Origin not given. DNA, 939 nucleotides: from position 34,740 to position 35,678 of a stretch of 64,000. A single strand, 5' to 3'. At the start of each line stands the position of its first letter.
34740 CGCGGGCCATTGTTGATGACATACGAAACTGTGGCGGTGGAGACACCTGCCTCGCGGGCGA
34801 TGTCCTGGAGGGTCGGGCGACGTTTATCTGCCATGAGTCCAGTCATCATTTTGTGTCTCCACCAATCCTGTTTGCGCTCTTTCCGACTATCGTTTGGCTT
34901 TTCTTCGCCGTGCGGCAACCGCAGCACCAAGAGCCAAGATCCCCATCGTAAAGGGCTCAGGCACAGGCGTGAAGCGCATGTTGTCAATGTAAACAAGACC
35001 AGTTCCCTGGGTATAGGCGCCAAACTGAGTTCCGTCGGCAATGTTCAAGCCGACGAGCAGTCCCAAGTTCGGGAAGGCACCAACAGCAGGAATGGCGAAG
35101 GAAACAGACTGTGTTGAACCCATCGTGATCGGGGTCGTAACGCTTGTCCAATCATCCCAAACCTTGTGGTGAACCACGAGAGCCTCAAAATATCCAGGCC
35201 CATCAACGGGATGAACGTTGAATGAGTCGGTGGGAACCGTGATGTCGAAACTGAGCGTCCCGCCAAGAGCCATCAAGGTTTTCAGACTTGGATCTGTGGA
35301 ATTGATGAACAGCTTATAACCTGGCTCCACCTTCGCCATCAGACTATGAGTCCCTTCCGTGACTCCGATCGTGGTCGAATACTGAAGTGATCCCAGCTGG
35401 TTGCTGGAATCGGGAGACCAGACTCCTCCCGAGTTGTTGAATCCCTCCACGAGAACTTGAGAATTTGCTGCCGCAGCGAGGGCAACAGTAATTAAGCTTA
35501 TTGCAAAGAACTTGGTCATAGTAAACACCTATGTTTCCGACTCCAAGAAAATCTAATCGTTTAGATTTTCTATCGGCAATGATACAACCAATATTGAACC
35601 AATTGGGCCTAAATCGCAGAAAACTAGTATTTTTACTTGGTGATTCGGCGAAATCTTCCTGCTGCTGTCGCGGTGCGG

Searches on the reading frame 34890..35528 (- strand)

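Call 39: search_protein_families(library=pfam, proteins=[window:34890-35528:-])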
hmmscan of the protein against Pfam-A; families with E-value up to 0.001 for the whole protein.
window:34890-35528:- (213 aa): 1 family
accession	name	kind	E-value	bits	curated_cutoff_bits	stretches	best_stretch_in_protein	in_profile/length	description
PF07589.16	PEP-CTERM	-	0.00021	21.7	20.7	1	188-210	1-24/24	PEP-CTERM motif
